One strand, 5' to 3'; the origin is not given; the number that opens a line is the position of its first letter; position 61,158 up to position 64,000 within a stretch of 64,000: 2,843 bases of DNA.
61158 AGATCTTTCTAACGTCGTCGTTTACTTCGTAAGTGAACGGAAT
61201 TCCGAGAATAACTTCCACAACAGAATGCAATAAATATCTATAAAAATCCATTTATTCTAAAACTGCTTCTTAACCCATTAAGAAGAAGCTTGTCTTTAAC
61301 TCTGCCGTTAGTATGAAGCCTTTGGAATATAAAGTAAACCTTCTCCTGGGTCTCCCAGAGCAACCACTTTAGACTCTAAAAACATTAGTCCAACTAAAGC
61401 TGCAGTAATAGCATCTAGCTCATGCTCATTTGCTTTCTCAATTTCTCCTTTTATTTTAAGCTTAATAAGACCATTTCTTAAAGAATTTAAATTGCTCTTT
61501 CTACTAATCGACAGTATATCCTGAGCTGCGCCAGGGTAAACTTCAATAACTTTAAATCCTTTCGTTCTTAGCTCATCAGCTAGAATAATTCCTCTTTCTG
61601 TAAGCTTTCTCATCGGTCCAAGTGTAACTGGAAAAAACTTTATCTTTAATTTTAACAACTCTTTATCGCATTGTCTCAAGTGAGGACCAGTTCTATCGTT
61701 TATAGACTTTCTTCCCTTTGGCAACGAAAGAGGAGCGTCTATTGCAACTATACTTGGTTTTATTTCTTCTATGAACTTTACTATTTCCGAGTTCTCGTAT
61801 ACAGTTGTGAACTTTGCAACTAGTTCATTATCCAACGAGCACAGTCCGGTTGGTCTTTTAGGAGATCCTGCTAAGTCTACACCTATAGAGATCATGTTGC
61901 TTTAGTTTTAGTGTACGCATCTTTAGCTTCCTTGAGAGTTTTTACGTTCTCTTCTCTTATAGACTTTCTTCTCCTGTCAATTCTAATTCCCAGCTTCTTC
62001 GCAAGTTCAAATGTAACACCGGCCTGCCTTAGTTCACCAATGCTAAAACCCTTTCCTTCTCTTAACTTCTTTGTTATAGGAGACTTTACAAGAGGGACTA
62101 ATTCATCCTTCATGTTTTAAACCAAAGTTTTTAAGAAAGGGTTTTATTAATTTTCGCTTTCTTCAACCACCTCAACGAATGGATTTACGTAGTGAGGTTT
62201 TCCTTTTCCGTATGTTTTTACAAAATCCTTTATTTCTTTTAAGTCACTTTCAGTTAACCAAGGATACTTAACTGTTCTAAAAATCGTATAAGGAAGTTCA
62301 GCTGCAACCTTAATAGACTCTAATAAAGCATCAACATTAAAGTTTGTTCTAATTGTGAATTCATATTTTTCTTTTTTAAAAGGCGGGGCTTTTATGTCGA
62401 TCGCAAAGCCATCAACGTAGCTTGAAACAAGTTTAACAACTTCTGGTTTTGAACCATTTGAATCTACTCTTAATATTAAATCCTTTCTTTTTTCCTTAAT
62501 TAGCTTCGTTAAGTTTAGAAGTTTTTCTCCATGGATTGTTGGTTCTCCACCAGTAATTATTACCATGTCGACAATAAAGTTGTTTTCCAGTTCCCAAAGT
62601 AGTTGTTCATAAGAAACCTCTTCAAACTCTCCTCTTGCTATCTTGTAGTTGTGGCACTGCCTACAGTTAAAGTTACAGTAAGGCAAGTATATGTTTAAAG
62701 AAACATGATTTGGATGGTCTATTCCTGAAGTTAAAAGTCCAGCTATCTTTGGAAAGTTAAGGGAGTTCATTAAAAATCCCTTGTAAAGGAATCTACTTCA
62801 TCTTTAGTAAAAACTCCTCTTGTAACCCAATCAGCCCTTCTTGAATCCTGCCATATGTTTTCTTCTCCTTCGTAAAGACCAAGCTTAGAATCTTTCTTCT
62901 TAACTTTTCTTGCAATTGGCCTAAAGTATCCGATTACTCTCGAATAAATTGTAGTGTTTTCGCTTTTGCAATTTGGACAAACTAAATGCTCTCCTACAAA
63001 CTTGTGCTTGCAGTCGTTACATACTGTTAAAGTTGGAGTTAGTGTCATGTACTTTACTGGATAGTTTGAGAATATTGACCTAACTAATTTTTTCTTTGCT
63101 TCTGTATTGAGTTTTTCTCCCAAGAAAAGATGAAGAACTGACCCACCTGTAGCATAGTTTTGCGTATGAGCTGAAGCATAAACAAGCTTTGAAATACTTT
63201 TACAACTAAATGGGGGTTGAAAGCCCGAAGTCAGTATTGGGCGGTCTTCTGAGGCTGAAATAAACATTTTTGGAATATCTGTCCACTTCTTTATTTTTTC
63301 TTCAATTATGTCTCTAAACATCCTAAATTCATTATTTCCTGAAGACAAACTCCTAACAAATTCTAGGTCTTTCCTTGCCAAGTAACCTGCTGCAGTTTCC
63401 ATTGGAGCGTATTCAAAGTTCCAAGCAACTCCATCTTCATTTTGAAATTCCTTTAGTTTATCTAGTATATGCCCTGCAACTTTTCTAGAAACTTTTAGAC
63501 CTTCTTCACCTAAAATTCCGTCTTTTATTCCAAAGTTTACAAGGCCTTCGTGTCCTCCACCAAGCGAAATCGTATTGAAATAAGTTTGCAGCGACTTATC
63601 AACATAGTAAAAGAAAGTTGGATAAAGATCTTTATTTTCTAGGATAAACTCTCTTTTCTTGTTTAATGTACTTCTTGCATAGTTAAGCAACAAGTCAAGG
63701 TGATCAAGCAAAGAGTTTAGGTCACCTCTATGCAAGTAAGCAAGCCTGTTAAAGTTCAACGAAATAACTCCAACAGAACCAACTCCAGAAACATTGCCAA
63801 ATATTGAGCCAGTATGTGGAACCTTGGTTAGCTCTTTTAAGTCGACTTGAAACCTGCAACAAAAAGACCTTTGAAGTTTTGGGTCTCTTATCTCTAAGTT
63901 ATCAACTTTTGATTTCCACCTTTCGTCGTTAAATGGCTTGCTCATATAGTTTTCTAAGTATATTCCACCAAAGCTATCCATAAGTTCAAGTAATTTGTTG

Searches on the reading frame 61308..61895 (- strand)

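Call 65: search_protein_families(library=pfam, proteins=[window:61308-61895:-], max_evalue=0.001)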
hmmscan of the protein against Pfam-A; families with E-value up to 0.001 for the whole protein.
window:61308-61895:- (195 aa): 1 family
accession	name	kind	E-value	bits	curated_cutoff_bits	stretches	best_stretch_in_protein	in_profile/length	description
PF04250.19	DUF429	-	1.4e-08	35.2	23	1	5-176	1-204/214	Protein of unknown function (DUF429)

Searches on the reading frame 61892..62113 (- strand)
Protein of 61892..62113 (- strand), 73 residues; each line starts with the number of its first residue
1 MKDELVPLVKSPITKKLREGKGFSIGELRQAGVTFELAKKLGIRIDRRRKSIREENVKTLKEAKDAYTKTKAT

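Call 78: search_protein_families(library=pfam, proteins=[window:61892-62113:-], max_evalue=0.001)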
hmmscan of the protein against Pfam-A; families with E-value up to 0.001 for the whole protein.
window:61892-62113:- (73 aa): 1 family
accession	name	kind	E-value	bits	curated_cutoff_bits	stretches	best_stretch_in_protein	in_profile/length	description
PF01294.23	Ribosomal_L13e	-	5e-13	49.8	24.9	1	3-60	45-105/180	Ribosomal protein L13e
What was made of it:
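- Checked: L13e is present at 61892-62113(-) (call 78).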

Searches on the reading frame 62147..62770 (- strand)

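Call 78: search_protein_families(library=pfam, proteins=[window:62147-62770:-], max_evalue=0.001)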
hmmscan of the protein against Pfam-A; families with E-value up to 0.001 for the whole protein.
window:62147-62770:- (207 aa): 2 families
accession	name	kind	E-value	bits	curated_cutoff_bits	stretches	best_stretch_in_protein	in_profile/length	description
PF04055.27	Radical_SAM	-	2e-15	57.8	29.5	1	28-184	3-166/166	Radical SAM superfamily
PF13353.11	Fer4_12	-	7.8e-08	33.1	22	1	26-97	9-83/137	4Fe-4S single cluster domain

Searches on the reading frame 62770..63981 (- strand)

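Call 78: search_protein_families(library=pfam, proteins=[window:62770-63981:-], max_evalue=0.001)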
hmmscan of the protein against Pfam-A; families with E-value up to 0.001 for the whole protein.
window:62770-63981:- (403 aa): 1 family
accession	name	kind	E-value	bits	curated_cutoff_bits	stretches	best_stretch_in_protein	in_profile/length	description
PF13597.11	NRDD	-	7.6e-50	170.6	26.2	1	27-357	251-547/562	Anaerobic ribonucleoside-triphosphate reductase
